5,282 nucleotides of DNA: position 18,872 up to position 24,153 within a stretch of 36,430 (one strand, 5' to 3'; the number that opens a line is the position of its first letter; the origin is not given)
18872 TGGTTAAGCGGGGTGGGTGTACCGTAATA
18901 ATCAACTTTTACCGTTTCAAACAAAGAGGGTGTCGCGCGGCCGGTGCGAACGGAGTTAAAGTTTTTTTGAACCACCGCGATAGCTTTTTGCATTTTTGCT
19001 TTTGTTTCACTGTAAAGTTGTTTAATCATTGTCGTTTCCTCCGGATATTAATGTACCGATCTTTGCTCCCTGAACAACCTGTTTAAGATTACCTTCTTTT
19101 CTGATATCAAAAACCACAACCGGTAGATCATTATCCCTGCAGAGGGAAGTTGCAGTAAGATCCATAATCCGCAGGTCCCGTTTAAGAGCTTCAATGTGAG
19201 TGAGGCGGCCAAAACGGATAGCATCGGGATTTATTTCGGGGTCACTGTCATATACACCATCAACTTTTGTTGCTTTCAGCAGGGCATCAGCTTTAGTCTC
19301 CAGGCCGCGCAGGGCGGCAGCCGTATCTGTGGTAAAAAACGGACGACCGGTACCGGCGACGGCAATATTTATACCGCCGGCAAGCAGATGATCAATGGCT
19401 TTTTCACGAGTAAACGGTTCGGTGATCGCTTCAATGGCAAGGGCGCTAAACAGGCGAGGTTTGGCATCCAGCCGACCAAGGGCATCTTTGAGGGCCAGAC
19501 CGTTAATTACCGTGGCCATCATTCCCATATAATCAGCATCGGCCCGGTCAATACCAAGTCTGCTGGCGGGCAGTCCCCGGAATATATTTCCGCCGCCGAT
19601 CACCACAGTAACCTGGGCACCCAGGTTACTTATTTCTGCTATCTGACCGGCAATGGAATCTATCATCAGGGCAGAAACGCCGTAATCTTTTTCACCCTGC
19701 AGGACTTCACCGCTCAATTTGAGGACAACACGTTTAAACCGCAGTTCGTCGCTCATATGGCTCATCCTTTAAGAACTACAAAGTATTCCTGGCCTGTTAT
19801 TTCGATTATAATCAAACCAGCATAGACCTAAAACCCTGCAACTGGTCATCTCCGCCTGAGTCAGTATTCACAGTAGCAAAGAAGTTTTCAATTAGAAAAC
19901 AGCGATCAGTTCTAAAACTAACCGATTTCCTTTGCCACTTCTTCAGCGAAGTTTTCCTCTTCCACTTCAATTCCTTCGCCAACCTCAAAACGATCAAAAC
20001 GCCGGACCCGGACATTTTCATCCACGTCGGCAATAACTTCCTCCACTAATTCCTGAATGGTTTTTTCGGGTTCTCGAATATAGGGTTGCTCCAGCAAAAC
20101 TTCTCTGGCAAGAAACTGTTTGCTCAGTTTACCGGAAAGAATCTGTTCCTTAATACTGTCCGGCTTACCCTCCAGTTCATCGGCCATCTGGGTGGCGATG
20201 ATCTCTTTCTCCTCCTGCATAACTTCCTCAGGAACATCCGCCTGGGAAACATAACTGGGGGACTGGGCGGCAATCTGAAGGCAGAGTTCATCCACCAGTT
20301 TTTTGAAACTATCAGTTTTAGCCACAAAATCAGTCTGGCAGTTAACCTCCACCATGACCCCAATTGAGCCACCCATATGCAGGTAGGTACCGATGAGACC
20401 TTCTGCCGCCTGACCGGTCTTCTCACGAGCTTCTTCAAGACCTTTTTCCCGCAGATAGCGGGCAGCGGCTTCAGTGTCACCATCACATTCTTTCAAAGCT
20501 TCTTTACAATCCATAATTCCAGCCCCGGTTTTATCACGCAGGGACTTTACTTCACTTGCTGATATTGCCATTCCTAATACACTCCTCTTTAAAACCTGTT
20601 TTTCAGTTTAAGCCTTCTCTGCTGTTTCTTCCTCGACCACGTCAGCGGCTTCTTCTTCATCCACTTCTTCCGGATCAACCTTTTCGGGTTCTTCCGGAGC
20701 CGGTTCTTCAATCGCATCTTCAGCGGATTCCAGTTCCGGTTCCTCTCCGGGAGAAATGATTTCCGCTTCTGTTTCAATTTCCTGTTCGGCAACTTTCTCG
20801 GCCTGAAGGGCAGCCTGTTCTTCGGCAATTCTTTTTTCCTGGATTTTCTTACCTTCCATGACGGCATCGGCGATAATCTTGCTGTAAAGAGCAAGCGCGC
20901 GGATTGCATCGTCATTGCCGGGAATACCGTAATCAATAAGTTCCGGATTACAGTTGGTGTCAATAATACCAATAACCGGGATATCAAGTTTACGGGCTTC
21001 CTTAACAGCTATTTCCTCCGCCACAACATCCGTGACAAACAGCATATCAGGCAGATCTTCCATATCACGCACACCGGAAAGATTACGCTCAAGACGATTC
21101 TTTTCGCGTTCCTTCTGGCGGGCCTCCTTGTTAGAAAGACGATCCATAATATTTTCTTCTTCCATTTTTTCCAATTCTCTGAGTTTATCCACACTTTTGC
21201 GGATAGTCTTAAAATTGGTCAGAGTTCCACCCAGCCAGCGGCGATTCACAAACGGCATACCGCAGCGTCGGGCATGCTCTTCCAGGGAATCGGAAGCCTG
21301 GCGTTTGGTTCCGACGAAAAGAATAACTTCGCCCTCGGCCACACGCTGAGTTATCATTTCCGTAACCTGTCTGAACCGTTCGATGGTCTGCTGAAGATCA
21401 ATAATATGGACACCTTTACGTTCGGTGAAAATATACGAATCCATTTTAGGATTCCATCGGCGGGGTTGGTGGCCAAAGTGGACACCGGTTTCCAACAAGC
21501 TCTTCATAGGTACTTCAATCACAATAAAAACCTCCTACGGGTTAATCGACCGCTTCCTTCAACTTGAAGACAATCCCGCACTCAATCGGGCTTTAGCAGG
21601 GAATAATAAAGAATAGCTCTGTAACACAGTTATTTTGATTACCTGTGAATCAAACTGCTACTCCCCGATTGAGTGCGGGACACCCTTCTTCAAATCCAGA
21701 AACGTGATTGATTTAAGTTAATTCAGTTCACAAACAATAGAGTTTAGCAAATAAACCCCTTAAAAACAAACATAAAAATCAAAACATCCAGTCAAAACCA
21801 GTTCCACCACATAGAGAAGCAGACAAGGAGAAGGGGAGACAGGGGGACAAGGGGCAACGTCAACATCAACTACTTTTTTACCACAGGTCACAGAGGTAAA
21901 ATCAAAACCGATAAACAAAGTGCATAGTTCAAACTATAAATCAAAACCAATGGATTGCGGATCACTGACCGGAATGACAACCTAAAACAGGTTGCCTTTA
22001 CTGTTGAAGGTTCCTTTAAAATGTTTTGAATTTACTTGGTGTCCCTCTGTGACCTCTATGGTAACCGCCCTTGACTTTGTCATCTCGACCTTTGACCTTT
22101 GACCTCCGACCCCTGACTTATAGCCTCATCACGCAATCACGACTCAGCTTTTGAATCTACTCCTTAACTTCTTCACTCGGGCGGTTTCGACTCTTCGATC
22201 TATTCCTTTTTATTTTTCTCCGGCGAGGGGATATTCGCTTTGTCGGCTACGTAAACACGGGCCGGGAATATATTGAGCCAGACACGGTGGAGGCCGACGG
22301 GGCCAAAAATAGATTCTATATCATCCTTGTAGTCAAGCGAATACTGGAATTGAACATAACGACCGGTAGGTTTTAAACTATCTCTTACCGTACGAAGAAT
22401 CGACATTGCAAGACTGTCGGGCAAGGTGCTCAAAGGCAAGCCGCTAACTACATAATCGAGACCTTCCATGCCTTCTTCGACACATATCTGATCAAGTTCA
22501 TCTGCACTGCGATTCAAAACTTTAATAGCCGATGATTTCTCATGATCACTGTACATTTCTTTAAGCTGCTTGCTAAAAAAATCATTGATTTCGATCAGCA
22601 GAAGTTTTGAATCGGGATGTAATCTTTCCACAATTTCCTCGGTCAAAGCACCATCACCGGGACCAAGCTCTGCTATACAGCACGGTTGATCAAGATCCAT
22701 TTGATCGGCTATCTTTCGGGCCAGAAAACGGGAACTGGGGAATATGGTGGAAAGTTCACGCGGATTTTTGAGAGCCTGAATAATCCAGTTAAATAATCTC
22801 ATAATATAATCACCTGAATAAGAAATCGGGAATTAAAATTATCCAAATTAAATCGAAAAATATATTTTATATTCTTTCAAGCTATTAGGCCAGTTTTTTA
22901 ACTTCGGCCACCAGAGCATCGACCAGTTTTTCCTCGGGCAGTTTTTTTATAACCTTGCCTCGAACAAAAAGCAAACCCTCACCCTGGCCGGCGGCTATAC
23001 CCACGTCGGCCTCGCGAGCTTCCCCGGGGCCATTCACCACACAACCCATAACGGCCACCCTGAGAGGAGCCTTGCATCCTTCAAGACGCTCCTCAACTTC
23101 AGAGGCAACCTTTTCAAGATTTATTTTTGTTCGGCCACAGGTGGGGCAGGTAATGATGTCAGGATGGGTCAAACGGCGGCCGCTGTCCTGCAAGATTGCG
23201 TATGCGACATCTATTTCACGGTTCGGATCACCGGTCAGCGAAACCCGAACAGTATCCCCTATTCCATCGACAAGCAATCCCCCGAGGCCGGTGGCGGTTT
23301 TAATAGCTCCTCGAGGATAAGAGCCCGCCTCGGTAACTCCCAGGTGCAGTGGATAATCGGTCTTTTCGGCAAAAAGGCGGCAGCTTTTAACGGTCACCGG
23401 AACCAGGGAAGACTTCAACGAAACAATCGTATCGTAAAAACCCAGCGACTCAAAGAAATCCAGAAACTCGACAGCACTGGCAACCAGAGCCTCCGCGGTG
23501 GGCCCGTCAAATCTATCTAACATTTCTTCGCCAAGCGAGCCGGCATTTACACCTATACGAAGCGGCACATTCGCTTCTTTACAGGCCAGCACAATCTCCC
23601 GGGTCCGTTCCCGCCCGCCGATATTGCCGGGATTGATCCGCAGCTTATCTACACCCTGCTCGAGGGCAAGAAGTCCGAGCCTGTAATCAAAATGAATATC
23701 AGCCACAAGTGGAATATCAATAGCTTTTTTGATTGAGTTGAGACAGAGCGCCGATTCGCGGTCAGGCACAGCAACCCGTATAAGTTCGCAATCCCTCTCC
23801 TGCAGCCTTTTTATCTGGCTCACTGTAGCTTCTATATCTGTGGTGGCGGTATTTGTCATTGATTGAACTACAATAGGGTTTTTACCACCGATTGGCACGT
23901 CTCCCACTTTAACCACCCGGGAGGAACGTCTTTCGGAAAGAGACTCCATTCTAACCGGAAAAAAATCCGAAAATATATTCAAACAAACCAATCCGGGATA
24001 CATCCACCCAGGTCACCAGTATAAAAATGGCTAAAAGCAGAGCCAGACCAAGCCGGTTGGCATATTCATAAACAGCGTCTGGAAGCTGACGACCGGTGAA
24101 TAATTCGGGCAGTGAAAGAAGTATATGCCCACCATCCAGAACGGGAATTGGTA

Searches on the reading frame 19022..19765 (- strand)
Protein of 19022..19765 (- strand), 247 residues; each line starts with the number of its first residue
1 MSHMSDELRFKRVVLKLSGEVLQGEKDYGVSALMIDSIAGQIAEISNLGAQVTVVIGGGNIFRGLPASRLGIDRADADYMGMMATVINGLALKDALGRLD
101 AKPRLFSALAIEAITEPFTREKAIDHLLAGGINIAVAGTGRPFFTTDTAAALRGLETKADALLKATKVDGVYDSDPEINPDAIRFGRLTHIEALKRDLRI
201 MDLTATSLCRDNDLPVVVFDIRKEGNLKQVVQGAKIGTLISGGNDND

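Call 32: search_protein_families(library=pfam, proteins=[window:19022-19765:-])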
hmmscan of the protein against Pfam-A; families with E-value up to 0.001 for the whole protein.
window:19022-19765:- (247 aa): 1 family
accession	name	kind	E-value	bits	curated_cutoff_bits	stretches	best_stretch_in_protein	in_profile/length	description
PF00696.33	AA_kinase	-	1.2e-31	110.7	24.9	1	11-220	1-234/234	Amino acid kinase family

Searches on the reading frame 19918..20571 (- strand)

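Call 32: search_protein_families(library=pfam, proteins=[window:19918-20571:-])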
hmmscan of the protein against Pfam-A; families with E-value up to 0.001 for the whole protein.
window:19918-20571:- (217 aa): 2 families
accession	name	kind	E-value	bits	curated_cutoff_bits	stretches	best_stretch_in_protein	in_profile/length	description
PF00889.24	EF_TS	-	3.6e-33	115.3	27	1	48-199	70-204/204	Elongation factor TS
PF25025.1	EF-Ts_N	-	4.5e-05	23.8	33.2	1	6-43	15-53/60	Elongation factor Ts, mitochondrial, N-terminal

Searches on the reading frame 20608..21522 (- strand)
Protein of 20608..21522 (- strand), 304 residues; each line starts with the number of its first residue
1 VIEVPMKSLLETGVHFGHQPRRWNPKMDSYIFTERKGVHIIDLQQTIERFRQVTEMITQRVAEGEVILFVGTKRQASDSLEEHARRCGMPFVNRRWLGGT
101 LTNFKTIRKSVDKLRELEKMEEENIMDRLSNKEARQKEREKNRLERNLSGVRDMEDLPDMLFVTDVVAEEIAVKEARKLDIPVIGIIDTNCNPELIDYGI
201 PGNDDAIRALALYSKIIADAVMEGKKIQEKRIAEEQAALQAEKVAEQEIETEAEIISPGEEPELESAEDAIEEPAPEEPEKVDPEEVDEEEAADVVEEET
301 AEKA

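Call 32: search_protein_families(library=pfam, proteins=[window:20608-21522:-])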
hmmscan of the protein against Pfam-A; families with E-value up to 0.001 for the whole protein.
window:20608-21522:- (304 aa): 1 family
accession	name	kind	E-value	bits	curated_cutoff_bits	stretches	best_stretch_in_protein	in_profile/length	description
PF00318.25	Ribosomal_S2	-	4.2e-93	311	26.1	1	9-224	1-216/216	Ribosomal protein S2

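Call 68: find_homologous_proteins(query=window:20608-21522:-, max_evalue=1e-90)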
Query window:20608-21522:- (304 aa): 41 proteins with E <= 1e-90 among 8000 candidates.
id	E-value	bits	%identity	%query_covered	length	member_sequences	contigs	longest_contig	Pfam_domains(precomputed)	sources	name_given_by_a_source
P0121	2.4e-189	646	100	100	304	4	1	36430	PF00318.26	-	-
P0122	7.2e-163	559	91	92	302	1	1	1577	PF00318.26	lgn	-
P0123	1.7e-162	557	91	92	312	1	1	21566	PF00318.26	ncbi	ncbi:MAG: 30S ribosomal protein S2 [bacterium]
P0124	1.1e-144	499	81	85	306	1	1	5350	PF00318.26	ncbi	-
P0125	2.1e-142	492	80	90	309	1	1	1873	PF00318.26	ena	-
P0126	3.1e-142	491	82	82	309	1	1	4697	PF00318.26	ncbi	ncbi:MAG: 30S ribosomal protein S2 [bacterium]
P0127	5.2e-142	490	80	90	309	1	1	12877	PF00318.26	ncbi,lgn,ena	-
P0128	1.8e-141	488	78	90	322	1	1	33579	PF00318.26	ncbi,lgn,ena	-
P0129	2.5e-140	485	78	91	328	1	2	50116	PF00318.26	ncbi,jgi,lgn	-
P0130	6.3e-140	483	73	99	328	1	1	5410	PF00318.26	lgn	-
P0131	1.2e-138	479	79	89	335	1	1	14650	PF00318.26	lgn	-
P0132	5.1e-137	474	74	97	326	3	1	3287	PF00318.26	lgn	-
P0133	8.9e-137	473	74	98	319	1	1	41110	PF00318.26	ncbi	-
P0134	1.6e-136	472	81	82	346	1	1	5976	PF00318.26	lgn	-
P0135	9.5e-136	470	78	86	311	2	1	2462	PF00318.26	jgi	jgi:small subunit ribosomal protein S2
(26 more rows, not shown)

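Call 69: find_encoding_contigs(protein=P0123, flank=2500, max_places=4)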
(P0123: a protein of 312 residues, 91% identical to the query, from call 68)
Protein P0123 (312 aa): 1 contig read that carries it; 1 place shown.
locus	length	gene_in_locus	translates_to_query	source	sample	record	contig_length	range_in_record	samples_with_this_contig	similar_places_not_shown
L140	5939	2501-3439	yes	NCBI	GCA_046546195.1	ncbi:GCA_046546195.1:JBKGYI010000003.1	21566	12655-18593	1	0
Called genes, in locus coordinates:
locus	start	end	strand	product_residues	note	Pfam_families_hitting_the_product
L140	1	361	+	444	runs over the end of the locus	PF02163:Peptidase_M50, PF00595:PDZ (faint), PF13180:PDZ_2 (faint), PF17820:PDZ_6 (weak)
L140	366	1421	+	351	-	PF04551:GcpE, PF26540:GcpE_C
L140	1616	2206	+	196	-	PF00398:RrnaAD (weak)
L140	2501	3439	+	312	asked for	PF00318:Ribosomal_S2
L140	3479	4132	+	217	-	PF00889:EF_TS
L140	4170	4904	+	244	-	PF00696:AA_kinase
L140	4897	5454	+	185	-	PF01765:RRF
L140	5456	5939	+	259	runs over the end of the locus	PF01255:Prenyltransf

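Call 70: find_encoding_contigs(protein=P0127, flank=2500, max_places=4)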
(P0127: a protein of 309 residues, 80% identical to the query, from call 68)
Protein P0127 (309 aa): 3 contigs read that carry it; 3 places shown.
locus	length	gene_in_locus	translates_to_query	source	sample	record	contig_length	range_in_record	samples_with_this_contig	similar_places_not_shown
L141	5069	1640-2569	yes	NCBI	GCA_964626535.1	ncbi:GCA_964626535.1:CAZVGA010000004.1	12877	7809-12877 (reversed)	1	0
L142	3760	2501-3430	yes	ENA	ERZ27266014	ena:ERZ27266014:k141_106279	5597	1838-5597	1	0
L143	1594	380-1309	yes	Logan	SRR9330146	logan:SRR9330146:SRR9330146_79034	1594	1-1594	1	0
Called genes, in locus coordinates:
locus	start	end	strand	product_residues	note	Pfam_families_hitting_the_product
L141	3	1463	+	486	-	?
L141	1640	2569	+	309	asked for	PF00318:Ribosomal_S2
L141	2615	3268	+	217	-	PF00889:EF_TS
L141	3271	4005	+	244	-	PF00696:AA_kinase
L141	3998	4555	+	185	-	PF01765:RRF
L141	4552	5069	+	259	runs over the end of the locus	PF01255:Prenyltransf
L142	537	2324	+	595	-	PF00425:Chorismate_bind, PF01063:Aminotran_4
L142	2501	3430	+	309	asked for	PF00318:Ribosomal_S2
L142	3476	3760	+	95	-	?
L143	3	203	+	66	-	?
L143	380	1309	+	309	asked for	PF00318:Ribosomal_S2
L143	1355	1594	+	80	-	?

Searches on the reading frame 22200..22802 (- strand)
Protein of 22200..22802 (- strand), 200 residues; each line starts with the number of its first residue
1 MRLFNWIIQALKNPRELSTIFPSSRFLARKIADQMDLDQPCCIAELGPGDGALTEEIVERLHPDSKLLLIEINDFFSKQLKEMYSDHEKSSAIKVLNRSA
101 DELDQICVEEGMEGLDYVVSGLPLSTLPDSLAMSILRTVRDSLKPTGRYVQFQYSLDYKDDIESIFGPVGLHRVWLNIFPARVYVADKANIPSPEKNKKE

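Call 32: search_protein_families(library=pfam, proteins=[window:22200-22802:-])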
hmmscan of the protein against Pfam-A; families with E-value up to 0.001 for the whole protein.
window:22200-22802:- (200 aa): 3 families
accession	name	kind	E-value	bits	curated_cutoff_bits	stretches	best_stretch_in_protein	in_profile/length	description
PF00398.26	RrnaAD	-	2.3e-08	33.9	24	1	16-93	7-81/263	Ribosomal RNA adenine dimethylase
PF08242.18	Methyltransf_12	-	2.9e-06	28.4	30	1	45-148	2-97/98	Methyltransferase domain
PF13649.12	Methyltransf_25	-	8.2e-05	23.7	27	1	43-147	1-97/97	Methyltransferase domain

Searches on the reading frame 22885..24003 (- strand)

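Call 32: search_protein_families(library=pfam, proteins=[window:22885-24003:-])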
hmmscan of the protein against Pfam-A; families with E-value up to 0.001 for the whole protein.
window:22885-24003:- (372 aa): 1 family
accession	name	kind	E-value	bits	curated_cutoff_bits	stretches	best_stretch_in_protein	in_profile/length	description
PF04551.19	GcpE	-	1.2e-142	475.4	32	1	29-370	2-343/343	GcpE protein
